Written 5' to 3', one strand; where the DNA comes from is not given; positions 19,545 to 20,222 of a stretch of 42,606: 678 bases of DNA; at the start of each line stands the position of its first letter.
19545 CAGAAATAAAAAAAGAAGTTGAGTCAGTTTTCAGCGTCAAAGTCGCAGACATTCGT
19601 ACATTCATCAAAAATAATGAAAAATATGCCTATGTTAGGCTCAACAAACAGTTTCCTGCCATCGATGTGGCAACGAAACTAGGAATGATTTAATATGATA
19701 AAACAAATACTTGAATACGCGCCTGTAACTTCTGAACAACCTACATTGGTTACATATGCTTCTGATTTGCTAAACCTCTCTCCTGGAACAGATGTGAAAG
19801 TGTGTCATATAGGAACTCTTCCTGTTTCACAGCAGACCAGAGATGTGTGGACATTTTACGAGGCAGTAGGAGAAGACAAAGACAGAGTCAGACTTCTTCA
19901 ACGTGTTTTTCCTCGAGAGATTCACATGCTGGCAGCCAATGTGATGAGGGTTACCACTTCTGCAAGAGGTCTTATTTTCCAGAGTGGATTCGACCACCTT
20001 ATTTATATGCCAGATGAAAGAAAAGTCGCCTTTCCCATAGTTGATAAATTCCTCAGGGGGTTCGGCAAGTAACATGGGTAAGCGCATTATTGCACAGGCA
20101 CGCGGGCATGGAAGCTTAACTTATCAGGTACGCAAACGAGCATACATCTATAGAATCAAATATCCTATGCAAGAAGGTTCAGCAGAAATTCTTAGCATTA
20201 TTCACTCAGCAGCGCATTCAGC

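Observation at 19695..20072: Orphan 125-codon gene wedged between rpl23 and rpl2 inside the core ribosomal operon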

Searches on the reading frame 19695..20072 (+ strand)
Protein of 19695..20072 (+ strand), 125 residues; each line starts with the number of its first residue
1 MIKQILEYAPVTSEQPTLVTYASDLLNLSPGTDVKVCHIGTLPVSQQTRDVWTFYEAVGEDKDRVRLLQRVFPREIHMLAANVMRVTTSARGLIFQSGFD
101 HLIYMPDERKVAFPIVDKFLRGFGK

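Call 3: search_protein_families(library=pfam, proteins=[window:19695-20069:+], max_evalue=1)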
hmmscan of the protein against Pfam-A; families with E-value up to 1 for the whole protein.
window:19695-20069:+ (125 aa): 0 families

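Call 4: search_protein_families(library=ncbifam, proteins=[window:19695-20069:+], max_evalue=10)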
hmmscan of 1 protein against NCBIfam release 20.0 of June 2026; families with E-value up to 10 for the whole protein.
window:19695-20069:+ (125 aa): 2 families
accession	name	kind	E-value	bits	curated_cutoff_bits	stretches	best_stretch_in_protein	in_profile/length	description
TIGR00126.1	deoC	equivalog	0.093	12.2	117.3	1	15-52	38-72/211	deoxyribose-phosphate aldolase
NF011923.2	PRK15394.1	equivalog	0.17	11.1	382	1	40-120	186-266/294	4-deoxy-4-formamido-L-arabinose-phosphoundecaprenol deformylase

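Call 6: find_homologous_proteins(query=window:19695-20069:+, max_evalue=0.01)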
Query window:19695-20069:+ (125 aa): 1 proteins with E <= 0.01 among 3 candidates.
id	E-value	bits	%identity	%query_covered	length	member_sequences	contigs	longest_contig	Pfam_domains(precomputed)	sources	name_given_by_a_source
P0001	4.2e-77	274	100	100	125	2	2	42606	-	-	-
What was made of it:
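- The source is a metagenome; the ORF has no annotation and no database family (call 6).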

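Call 10: find_encoding_contigs(protein=window:19695-20072:+, flank=10000, max_places=10)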
Protein window:19695-20072:+ (125 aa): 6 contigs read that carry it; 5 places shown.
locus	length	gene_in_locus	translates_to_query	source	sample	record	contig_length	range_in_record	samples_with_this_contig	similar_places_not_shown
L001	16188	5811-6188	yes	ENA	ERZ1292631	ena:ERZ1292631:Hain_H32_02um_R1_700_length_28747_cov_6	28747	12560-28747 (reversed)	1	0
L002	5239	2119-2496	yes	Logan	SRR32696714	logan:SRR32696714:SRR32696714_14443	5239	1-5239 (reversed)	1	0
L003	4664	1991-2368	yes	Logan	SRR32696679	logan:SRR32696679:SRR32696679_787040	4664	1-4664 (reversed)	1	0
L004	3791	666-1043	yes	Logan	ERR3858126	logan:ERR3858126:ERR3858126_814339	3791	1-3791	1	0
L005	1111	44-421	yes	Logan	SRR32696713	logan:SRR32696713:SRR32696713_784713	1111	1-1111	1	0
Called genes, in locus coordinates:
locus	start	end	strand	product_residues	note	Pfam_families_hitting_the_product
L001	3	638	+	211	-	?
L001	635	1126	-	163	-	-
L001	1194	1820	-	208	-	PF00300:His_Phos_1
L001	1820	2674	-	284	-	PF02811:PHP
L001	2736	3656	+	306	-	PF04014:MazE_antitoxin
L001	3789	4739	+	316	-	PF00297:Ribosomal_L3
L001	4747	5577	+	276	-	PF00573:Ribosomal_L4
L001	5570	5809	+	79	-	PF00276:Ribosomal_L23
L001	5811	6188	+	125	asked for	-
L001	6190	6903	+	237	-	PF03947:Ribosomal_L2_C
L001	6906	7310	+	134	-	PF00203:Ribosomal_S19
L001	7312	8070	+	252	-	PF00237:Ribosomal_L22 (weak)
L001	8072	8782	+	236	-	PF07650:KH_2, PF00189:Ribosomal_S3_C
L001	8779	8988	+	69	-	-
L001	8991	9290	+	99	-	PF01253:SUI1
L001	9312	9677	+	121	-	PF00366:Ribosomal_S17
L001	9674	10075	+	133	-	PF00238:Ribosomal_L14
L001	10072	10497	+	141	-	PF16906:Ribosomal_L26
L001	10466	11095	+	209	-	PF00900:Ribosomal_S4e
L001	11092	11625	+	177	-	PF00281:Ribosomal_L5, PF00673:Ribosomal_L5_C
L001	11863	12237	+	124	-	PF00410:Ribosomal_S8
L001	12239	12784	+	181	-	PF00347:Ribosomal_L6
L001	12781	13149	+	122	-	PF01655:Ribosomal_L32e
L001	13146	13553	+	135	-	PF01280:Ribosomal_L19e, PF25476:Ribosomal_L19e_C (weak)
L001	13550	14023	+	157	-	PF17144:Ribosomal_L5e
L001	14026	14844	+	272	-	PF00333:Ribosomal_S5, PF03719:Ribosomal_S5_C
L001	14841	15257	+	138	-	-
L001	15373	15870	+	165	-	PF00828:Ribosomal_L27A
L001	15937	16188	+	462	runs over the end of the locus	PF10559:Plug_translocon (faint), PF00344:SecY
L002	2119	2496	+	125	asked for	-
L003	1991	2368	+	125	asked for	-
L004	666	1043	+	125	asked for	-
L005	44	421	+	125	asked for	-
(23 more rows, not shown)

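Call 11: search_protein_families(library=phrogs, proteins=[window:19695-20069:+], max_evalue=10)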
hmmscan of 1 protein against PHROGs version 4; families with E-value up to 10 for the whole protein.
window:19695-20069:+ (125 aa): 1 family
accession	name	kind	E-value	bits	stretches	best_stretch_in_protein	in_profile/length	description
phrog_7557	-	head and packaging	0.31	9.6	1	60-113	480-533/1221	virion structural protein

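Call 12: search_solved_structures(query=window:19695-20069:+, max_evalue=10)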
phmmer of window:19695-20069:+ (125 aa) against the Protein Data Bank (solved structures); distinct sequences matched with E-value up to 10: 4.
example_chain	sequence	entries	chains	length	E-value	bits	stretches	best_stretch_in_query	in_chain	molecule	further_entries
6msw_A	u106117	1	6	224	0.76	13.3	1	13-96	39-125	Deoxyribose-phosphate aldolase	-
4uzv_A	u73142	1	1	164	0.9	13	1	40-73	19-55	HEMOGLOBIN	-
4jqf_A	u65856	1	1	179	1.3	12.6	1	62-110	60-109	CST complex subunit STN1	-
6d33_A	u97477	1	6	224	1.7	12.1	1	13-96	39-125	Deoxyribose-phosphate aldolase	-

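Call 14: predict_structure(protein=window:19695-20069:+)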
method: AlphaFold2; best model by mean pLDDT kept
length: 125 residues; sequences in the alignment: 1
mean_pLDDT: 37.7   pTM: 0.27
mean pLDDT of the five models: 37.7, 37.3, 35.4, 35.3, 34.5
residues with pLDDT >= 90: 0; 70-90: 0; 50-70: 5; < 50: 120
segments of 3 or more residues with pLDDT < 50: 1-92, 96-101, 105-125
pLDDT, mean of each block of 10 residues (from residue 1): 26 35 42 37 34 38 41 38 44 46 43 32 29
secondary structure, 60 per line:
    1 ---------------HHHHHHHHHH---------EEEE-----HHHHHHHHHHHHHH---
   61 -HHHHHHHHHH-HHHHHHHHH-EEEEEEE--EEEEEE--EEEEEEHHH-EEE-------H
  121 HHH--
elements in order: H16-25 E35-38 H44-57 H62-71 H73-81 E83-89 E92-97 E100-105 E110-112 H120-123
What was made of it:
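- Tried and rejected: The single-sequence model had pLDDT 38 and was useless (call 14).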

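Call 18: search_protein_representatives(protein=window:19695-20069:+)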
Query: 125 residues. Proteins with E-value up to 0.001 (for the whole library): 4; up to 1e-10: 3; up to 1e-30: 1. The best 4 are listed.
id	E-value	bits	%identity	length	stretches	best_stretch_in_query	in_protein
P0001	1.3e-77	273.9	100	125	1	1-125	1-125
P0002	1.0e-26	109.7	50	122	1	11-125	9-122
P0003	7.1e-15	71.5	41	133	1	5-125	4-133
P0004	3.2e-04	37.1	37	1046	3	81-116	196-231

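Call 20: find_encoding_contigs(protein=P0002, flank=5000, max_places=4)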
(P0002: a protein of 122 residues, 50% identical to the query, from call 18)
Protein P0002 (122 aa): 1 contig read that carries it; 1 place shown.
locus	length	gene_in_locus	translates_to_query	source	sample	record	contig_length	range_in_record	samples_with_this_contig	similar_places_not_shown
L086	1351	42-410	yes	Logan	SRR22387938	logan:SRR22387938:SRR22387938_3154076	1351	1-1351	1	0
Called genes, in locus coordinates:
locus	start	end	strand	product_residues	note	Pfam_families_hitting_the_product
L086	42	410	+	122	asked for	-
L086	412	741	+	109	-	-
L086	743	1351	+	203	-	?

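Call 21: find_encoding_contigs(protein=P0003, flank=5000, max_places=4)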
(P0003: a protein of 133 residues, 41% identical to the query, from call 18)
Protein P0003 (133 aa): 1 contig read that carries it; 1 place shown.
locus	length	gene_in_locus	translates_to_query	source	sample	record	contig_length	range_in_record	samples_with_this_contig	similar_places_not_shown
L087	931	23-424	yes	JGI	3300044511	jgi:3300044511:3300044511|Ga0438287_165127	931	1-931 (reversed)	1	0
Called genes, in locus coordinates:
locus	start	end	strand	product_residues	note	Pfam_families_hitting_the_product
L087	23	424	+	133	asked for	-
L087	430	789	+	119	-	-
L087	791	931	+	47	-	?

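Call 39: find_homologous_proteins(query=A1, max_evalue=10)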
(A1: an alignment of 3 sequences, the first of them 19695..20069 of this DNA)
Query A1 (3 sequences) (125 aa, profile of the alignment): 3 proteins with E <= 10 among 805 candidates.
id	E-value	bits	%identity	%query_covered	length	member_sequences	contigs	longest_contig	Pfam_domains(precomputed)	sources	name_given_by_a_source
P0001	2.6e-62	226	100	100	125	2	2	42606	-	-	-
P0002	1.5e-60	221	50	91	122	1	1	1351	-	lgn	-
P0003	2.1e-55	204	39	97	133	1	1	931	-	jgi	jgi:hypothetical protein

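Call 44: find_homologous_proteins(query=A2, max_evalue=0.01)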
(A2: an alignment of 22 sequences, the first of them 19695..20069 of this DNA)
Query A2 (22 sequences) (125 aa, profile of the alignment): 6 proteins with E <= 0.01 among 617 candidates.
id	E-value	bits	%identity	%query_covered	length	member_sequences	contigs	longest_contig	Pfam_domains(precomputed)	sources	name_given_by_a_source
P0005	5.2e-23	99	-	-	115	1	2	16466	-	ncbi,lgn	-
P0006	2.8e-20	91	30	32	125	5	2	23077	-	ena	-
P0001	1.2e-16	79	100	100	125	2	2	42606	-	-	-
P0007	2.8e-16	78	-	-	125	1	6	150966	-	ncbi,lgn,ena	ncbi:MAG: hypothetical protein AABW83_00775 [Nanoarchaeota archaeon]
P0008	3.4e-16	78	-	-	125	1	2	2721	-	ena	-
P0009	7.0e-15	73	-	-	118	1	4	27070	-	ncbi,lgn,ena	ncbi:MAG: hypothetical protein AABX54_04335 [Nanoarchaeota archaeon]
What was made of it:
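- Tried and rejected: None carried a name or a Pfam domain (calls 6, 39, 44).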

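Call 51: search_solved_structures(query=A2, max_evalue=10)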
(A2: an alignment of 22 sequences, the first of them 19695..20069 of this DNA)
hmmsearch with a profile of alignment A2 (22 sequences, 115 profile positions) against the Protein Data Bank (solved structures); distinct sequences matched with E-value up to 10: 7.
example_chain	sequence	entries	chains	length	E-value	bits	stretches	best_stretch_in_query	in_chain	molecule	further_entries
5li0_S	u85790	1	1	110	0.26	14.9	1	13-48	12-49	50S ribosomal protein L19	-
4wce_M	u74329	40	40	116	0.28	14.8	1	13-48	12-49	50S ribosomal protein L19 | Large ribosomal subunit protein bL19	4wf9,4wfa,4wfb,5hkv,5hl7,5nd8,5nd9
5tcu_L1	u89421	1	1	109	0.29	14.8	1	15-48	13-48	50S ribosomal protein L19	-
6fxc_AN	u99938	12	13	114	0.31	14.7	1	15-48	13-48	50S ribosomal protein L19 | Large ribosomal subunit protein bL19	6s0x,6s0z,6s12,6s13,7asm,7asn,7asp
5t7v_L1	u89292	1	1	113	0.31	14.7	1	15-48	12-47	50S ribosomal protein L19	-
7s9v_A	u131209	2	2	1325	0.91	13.2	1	22-60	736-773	DrmA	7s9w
8crx_o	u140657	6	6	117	1.1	12.9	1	13-48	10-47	50S ribosomal protein L19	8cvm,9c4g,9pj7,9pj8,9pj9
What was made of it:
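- Closest known: bL19-type SH3-like beta-barrel. Same: Y.G' segment gives the top, non-significant, profile hits to bacterial bL19 (E=0.26-0.31, call 51).
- A very weak profile similarity of the N-terminal 'G..V.V' segment to the SH3-like barrel of bacterial bL19 (E=0.26, call 51).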

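Call 52: search_protein_families(library=padloc, alignment_id=A2, max_evalue=1)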
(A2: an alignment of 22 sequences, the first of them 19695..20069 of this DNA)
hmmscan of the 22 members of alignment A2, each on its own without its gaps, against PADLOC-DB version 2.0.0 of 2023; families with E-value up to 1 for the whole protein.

A. member 1, window:19695-20069:+ (125 aa): 0 families

B. families by the number of members that match (of 22 scanned): 3 families
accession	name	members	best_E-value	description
PDLC03274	MTase_II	1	0.021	Type II methyltransferase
PDLC04857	PDC-S05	1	0.03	-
PDLC04833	PDC-S03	1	0.048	-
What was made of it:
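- On Known anti-phage defence or toxin-antitoxin components: None for ORF A; among the 22 family members there are only single noise hits (call 52).
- Tried and rejected: Sequence-family searches for ORF A. Pfam, NCBIfam, PHROGs, PADLOC and PDB sequence searches gave nothing (calls 3, 4, 11, 12, 52).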

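Call 55: predict_structure(alignment_id=A3)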
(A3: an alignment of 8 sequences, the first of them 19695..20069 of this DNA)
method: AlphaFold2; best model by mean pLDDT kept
length: 125 residues; sequences in the alignment: 8
mean_pLDDT: 56.6   pTM: 0.49
mean pLDDT of the five models: 56.6, 42.6, 42.2, 41.9, 41.8
residues with pLDDT >= 90: 0; 70-90: 15; 50-70: 77; < 50: 33
segments of 3 or more residues with pLDDT < 50: 1-7, 90-92, 109-125
pLDDT, mean of each block of 10 residues (from residue 1): 41 63 74 63 61 55 62 65 60 53 54 39 38
secondary structure, 60 per line:
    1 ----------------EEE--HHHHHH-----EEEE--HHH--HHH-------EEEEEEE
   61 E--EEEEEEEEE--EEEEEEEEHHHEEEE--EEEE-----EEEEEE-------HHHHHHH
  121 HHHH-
elements in order: E17-19 H22-27 E33-36 E54-61 E64-72 E75-82 E86-89 E92-95 E101-106 H114-124
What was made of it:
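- On Nanoarchaeota junction-ORF superfamily ('B', defined here): The AF2 topology is beta-rich with helix 114-124 (call 55).
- Closest known: bL19-type SH3-like beta-barrel. Same: The AF2 model is beta-rich (call 55).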

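Call 58: fold_search(model_id=the predicted structure, library=pdb)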
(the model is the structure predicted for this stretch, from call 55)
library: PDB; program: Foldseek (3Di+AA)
matches with E <= 10: 446; with E <= 0.001: 0
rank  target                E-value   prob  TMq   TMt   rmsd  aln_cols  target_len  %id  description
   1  4fpw_A                2.4e-01  0.16  0.20  0.17  10.2        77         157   10  Crystal Structure of CalU16 from Micromonospora echinospora. Northeast Structural Genomics Consortium Target MiR12. (released 2012-12-12)
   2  7wzf                  4.1e-01  0.04  0.17  0.10  16.4       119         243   13  Structural and mechanism analysis of YunM (released 2023-02-22)
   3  3cc1_B                4.4e-01  0.11  0.19  0.08  11.4        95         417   12  CRYSTAL STRUCTURE OF A PUTATIVE ALPHA-N-ACETYLGALACTOSAMINIDASE (BH1870) FROM BACILLUS HALODURANS C-125 AT 2.00 A RESO (released 2008-03-18)
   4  4fpw_B                4.7e-01  0.23  0.23  0.19  10.3        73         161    7  Crystal Structure of CalU16 from Micromonospora echinospora. Northeast Structural Genomics Consortium Target MiR12. (released 2012-12-12)
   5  8h2d_B                4.7e-01  0.14  0.18  0.17  12.1        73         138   11  The hypothetical protein from Mycobacterium tuberculosis mutant - E47A (released 2023-09-06)
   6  6vnv                  7.5e-01  0.30  0.20  0.10   3.3        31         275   19  Crystal structure of TYK2 kinase with compound 14 (released 2020-04-08)
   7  3cc1_A                7.5e-01  0.08  0.19  0.08  10.1        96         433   10  CRYSTAL STRUCTURE OF A PUTATIVE ALPHA-N-ACETYLGALACTOSAMINIDASE (BH1870) FROM BACILLUS HALODURANS C-125 AT 2.00 A RESO (released 2008-03-18)
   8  6exp_A                8.0e-01  0.09  0.21  0.25   7.7        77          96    6  Crystal structure of the SIRV3 AcrID1 (gp02) anti-CRISPR protein (released 2018-01-31)
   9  3h6q                  8.5e-01  0.06  0.17  0.14   9.7        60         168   10  Macrocypin, a beta-trefoil cysteine protease inhibitor (released 2009-10-20)
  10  6aah_A                1.0e+00  0.18  0.25  0.12   8.5        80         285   14  Crystal structure of JAK1 in complex with peficitinib (released 2018-08-15)
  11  6n7c_A                1.1e+00  0.16  0.24  0.12   7.9        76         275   12  Structure of the human JAK1 kinase domain with compound 56 (released 2019-04-24)
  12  1kix_A                1.2e+00  0.06  0.21  0.08  13.1       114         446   12  Dimeric Structure of the O. nova Telomere End Binding Protein Alpha Subunit with Bound ssDNA (released 2002-02-22)
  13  4mb7                  1.2e+00  0.04  0.17  0.09  11.5        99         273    9  Crystal Structure of a viral DNA glycosylase (released 2013-10-30)
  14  6n7a_A                1.3e+00  0.15  0.24  0.12   7.9        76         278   12  Structure of the human JAK1 kinase domain with compound 39 (released 2019-04-24)
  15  6tpe_A                1.3e+00  0.14  0.23  0.12   8.5        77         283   13  Fragment-based discovery of pyrazolopyridones as JAK1 inhibitors with excellent subtype selectivity (released 2020-06-10)
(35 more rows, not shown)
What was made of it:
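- Closest known: bL19-type SH3-like beta-barrel. Different: Foldseek of the low-confidence model finds nothing (best E=0.24, TM about 0.2; call 58).
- Tried and rejected: The permitted 8-sequence alignment gave pLDDT 56.6, and Foldseek against the PDB found nothing meaningful with it (calls 55, 58).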

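Call 61: find_related_loci(query=window:19695-20069:+, collection=viral_contigs, flank=5000)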
Query window:19695-20069:+ (125 aa) in viral_contigs; peptide patterns used: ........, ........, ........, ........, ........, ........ (x = any residue, [..] = any of these).
10 stretches matched a pattern, but none encodes a relative of the query by tblastn (E <= 1e-3).
